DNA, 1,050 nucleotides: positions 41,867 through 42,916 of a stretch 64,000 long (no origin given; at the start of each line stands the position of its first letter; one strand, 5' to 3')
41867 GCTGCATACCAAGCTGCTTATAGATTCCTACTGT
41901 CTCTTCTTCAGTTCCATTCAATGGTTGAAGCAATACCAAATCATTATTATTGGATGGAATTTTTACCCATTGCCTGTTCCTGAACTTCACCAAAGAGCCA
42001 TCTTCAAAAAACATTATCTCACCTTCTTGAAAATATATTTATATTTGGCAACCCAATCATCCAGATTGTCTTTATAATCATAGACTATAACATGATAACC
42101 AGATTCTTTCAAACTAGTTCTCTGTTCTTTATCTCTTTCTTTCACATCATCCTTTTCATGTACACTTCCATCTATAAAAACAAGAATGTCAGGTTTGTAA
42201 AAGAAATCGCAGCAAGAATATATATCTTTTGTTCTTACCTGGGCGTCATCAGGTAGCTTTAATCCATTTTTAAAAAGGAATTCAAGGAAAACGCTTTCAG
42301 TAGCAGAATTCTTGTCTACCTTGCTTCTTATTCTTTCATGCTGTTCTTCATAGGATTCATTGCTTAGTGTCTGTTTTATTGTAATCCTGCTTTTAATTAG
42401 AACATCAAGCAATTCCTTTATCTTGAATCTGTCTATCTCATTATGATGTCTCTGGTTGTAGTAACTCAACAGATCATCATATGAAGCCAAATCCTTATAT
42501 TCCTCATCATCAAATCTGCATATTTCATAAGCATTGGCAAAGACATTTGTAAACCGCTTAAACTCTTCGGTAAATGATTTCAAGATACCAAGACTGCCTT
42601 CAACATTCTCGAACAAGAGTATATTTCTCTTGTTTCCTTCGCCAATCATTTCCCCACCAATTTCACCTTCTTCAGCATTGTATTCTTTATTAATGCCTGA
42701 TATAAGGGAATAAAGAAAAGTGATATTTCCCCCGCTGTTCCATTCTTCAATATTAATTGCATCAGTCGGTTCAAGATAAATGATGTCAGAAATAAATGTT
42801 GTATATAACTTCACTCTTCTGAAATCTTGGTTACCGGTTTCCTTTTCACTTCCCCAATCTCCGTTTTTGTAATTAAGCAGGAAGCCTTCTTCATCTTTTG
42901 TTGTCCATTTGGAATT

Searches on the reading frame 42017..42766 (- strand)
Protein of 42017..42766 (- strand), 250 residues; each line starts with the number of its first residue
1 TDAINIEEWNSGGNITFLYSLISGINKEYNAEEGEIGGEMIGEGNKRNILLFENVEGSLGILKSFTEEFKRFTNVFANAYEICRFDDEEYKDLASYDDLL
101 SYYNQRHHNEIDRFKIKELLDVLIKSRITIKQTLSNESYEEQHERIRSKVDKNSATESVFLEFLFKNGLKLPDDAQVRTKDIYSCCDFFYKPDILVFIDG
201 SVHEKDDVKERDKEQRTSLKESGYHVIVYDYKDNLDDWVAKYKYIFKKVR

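Call 91: search_protein_families(library=pfam, proteins=[window:42017-42766:-], max_evalue=0.05)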
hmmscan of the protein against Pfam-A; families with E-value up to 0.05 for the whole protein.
window:42017-42766:- (250 aa): 3 families
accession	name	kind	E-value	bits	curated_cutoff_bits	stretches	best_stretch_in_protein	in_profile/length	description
PF09369.15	MZB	-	0.00091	20.3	24.2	1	19-82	3-65/80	MrfA Zn-binding domain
PF04480.18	DUF559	-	0.0066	16.7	20.6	1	188-232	48-91/109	Protein of unknown function (DUF559)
PF09750.14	DRY_EERY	-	0.011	16.4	25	0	75-144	4-71/133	Alternative splicing regulator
